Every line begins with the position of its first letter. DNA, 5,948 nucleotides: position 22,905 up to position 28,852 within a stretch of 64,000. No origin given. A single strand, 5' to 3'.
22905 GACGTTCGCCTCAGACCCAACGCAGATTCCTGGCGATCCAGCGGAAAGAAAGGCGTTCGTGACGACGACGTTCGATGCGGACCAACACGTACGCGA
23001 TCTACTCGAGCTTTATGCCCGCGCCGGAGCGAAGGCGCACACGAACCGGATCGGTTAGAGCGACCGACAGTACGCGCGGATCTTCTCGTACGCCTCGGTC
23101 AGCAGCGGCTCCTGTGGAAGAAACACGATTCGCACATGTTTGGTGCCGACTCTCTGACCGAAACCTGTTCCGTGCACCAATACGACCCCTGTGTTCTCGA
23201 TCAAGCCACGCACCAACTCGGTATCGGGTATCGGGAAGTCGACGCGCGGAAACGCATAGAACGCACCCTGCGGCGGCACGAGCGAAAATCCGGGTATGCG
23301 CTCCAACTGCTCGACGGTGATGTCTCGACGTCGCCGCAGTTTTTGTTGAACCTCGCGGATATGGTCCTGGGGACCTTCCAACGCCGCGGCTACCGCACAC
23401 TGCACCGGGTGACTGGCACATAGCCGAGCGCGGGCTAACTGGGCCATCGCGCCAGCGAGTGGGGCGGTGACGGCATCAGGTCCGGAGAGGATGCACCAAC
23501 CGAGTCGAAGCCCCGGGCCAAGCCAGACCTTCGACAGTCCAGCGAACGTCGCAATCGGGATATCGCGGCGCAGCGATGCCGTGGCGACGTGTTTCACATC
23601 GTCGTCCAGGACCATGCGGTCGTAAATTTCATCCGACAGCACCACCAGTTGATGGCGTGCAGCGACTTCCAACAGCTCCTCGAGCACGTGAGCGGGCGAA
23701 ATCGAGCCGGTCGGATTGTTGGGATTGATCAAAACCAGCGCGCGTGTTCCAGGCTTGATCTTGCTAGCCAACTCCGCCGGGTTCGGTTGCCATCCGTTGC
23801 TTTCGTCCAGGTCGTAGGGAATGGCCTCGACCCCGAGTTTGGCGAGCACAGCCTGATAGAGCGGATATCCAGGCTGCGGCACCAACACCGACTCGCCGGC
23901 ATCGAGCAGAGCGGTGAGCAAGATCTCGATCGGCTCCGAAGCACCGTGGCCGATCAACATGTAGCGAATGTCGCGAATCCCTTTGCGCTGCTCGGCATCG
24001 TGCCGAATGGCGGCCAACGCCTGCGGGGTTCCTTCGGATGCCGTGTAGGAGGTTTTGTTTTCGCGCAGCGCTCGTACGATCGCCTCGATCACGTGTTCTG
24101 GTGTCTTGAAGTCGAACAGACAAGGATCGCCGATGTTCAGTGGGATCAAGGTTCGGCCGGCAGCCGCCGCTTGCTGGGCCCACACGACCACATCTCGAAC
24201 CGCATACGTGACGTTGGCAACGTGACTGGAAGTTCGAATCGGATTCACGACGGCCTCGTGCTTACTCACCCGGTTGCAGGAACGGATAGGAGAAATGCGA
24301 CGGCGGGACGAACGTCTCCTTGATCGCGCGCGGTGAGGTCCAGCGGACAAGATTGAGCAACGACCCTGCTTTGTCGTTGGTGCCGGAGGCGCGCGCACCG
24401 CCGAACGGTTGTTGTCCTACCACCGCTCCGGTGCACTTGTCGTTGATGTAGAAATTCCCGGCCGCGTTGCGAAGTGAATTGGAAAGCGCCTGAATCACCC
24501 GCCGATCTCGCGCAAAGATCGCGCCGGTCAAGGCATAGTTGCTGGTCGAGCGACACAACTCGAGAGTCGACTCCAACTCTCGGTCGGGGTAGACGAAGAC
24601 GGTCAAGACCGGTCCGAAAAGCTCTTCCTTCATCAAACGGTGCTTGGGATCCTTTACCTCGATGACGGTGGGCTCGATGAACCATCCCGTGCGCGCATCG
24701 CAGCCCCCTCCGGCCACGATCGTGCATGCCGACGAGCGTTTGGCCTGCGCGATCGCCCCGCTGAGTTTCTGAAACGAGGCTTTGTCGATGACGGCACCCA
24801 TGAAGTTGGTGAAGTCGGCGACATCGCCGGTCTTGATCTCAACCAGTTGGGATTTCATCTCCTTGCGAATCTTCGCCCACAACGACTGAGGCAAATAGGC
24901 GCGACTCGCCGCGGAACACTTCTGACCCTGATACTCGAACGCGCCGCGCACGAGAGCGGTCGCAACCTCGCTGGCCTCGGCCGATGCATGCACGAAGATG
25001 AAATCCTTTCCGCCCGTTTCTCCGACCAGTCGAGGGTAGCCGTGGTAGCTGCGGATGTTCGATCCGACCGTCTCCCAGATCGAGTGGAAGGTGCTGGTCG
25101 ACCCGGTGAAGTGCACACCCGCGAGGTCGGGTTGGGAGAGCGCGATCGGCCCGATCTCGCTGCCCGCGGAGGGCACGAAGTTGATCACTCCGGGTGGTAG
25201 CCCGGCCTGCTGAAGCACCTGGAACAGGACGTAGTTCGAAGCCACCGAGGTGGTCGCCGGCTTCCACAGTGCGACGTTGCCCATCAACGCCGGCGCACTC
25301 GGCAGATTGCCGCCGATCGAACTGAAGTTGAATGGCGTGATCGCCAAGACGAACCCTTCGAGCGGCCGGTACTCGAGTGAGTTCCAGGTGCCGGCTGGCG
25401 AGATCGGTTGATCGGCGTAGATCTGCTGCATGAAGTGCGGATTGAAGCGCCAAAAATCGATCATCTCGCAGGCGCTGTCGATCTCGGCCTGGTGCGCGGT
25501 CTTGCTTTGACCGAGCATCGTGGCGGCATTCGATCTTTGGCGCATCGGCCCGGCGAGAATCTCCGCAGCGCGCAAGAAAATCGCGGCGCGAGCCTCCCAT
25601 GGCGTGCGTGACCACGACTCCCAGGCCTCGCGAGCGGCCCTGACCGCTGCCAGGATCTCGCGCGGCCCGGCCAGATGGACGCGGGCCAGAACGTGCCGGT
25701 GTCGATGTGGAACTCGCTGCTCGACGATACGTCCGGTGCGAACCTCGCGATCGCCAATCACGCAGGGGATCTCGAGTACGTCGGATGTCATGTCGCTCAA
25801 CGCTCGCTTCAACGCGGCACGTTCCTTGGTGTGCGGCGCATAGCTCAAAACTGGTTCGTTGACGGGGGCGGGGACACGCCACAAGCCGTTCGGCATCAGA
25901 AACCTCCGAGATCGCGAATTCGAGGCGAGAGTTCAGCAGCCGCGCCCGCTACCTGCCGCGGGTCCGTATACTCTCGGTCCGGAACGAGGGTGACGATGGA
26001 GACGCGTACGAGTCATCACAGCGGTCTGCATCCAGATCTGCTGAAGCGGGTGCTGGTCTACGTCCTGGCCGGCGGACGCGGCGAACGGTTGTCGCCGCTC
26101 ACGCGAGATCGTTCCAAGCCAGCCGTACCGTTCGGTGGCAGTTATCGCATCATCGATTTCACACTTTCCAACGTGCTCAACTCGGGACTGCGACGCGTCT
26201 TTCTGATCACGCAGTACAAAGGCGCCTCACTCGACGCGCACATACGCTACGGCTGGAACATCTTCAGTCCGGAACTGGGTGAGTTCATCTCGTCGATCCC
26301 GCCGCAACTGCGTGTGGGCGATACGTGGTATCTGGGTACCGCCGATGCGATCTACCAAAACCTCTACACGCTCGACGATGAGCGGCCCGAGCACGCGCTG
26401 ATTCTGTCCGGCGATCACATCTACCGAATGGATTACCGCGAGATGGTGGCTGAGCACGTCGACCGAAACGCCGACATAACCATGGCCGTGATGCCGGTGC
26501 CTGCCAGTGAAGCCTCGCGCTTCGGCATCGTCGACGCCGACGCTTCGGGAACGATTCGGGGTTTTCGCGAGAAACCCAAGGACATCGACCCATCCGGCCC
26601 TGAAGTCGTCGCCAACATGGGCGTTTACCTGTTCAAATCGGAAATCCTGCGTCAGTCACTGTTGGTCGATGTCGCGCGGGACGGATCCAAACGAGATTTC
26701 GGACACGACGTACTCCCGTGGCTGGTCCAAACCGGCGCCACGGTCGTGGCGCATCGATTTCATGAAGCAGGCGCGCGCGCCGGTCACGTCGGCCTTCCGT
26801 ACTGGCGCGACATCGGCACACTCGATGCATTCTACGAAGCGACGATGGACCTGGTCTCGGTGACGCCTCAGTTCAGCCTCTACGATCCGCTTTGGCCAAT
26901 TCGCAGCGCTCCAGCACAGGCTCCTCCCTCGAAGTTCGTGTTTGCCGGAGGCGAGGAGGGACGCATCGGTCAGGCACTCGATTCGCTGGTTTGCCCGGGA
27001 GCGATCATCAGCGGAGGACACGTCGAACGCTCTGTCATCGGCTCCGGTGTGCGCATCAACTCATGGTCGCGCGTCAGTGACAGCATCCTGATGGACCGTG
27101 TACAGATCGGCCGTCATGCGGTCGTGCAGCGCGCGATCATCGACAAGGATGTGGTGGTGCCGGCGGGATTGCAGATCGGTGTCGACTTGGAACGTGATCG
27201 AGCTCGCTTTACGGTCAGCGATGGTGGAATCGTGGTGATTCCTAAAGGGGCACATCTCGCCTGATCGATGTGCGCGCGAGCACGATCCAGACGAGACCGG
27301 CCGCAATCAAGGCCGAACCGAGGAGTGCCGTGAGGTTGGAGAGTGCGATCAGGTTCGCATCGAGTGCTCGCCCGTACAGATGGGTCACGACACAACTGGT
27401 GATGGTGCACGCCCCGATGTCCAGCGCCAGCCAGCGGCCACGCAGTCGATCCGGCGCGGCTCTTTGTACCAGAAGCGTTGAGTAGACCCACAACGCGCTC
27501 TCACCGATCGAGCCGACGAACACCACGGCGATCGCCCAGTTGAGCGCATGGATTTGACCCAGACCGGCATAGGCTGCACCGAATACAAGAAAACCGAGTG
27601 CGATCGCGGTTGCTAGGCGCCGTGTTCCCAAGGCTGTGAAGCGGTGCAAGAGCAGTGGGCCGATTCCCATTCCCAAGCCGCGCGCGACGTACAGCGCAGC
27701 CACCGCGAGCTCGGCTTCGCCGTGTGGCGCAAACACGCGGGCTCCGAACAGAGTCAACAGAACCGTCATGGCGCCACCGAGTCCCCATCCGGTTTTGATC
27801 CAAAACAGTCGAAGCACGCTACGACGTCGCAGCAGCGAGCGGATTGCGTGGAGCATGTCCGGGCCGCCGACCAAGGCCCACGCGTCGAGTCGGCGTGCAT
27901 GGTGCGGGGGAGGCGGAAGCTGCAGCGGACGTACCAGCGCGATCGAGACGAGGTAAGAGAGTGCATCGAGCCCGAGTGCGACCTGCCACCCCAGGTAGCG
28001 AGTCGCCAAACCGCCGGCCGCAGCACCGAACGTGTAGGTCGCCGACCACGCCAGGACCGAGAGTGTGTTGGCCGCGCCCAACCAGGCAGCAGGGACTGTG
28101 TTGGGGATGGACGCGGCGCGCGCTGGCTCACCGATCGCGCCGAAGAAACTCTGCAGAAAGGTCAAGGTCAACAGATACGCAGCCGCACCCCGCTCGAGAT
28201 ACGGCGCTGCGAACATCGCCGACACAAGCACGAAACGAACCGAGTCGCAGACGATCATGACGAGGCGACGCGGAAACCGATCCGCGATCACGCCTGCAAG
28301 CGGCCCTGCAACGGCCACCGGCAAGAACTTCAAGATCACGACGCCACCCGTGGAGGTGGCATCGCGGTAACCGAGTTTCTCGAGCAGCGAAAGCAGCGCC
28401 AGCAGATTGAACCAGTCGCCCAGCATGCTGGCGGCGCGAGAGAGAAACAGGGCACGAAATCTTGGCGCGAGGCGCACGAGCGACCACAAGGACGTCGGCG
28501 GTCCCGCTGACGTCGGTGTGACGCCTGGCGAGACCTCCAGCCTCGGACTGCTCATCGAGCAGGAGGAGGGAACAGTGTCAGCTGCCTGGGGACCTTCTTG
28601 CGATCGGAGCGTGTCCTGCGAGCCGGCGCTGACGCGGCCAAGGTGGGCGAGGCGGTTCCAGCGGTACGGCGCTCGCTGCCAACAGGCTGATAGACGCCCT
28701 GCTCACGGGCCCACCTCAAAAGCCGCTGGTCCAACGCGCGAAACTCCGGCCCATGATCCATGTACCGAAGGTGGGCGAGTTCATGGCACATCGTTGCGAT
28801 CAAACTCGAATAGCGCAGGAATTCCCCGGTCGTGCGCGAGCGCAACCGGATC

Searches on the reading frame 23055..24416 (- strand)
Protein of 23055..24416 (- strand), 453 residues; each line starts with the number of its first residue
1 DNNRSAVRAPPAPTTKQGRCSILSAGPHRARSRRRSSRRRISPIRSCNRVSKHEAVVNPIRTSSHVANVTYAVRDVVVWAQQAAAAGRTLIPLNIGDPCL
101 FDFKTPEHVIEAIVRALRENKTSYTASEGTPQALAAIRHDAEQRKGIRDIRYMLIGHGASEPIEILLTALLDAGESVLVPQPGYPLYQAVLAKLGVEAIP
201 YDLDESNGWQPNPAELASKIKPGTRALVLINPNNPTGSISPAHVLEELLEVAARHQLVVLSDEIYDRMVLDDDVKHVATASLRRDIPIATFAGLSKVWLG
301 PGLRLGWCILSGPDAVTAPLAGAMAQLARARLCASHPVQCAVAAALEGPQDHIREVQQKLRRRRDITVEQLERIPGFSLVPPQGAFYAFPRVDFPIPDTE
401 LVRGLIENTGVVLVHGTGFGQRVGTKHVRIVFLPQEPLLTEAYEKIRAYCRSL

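Call 10: search_protein_families(library=pfam, proteins=[window:23055-24416:-], max_evalue=0.001)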
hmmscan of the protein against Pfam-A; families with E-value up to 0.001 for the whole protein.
window:23055-24416:- (453 aa): 2 families
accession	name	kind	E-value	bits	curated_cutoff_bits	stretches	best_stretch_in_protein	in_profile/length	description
PF00155.27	Aminotran_1_2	-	1.2e-52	179.8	19.7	1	89-444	2-359/361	Aminotransferase class I and II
PF01041.23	DegT_DnrJ_EryC1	-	3.6e-05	23.6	19.8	1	160-262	49-145/360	DegT/DnrJ/EryC1/StrS aminotransferase family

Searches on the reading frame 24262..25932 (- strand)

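Call 10: search_protein_families(library=pfam, proteins=[window:24262-25932:-], max_evalue=0.001)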
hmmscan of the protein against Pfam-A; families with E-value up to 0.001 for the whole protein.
window:24262-25932:- (556 aa): 1 family
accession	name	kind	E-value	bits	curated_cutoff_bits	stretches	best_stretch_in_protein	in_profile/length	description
PF00171.27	Aldedh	-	1.3e-95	321.1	23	1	71-523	10-448/461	Aldehyde dehydrogenase family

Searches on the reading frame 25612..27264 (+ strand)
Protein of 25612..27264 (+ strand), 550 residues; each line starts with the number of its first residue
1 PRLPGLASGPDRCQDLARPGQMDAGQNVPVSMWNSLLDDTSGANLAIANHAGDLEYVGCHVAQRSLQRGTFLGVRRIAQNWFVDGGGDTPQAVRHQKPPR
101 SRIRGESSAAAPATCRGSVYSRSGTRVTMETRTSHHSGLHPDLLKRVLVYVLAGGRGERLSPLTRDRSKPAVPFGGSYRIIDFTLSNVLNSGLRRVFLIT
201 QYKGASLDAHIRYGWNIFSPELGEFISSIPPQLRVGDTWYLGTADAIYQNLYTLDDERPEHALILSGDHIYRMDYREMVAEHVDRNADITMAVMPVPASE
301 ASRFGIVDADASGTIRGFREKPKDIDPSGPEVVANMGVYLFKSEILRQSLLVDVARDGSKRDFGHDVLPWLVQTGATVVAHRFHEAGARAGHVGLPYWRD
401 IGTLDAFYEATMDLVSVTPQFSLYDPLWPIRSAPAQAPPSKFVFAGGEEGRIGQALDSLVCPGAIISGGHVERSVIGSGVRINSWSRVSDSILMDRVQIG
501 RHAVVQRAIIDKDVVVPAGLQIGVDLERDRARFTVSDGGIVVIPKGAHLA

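Call 10: search_protein_families(library=pfam, proteins=[window:25612-27264:+], max_evalue=0.001)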
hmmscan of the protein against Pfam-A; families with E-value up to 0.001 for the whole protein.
window:25612-27264:+ (550 aa): 5 families
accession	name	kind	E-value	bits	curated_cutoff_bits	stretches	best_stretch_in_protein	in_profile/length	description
PF00483.29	NTP_transferase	-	2.9e-59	201.1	21.2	1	151-414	4-242/245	Nucleotidyl transferase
PF24894.1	Hexapep_GlmU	-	1e-38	132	23.3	1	438-543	1-104/104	GlmU-like, C-terminal hexapeptide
PF25247.1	LbH_GLGC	-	3.8e-09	37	27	1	497-549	74-130/135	GLGC left-handed parallel beta-helix domain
PF25084.1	LbH_EIF2B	-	2e-08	34.6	54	1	465-522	30-87/105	EIF2B subunit epsilon LbH domain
PF12804.13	NTP_transf_3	-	3.6e-05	24.4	27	1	150-293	2-122/160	MobA-like NTP transferase domain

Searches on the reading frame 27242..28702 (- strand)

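Call 10: search_protein_families(library=pfam, proteins=[window:27242-28702:-], max_evalue=0.001)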
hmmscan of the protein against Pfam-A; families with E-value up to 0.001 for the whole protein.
window:27242-28702:- (486 aa): 2 families
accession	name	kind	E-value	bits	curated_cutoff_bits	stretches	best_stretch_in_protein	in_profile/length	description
PF07690.21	MFS_1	-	3.8e-25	89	33.4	1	85-427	1-334/347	Major Facilitator Superfamily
PF05977.19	MFS_3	-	7.1e-07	28.5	27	1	81-453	11-373/524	Transmembrane secretion effector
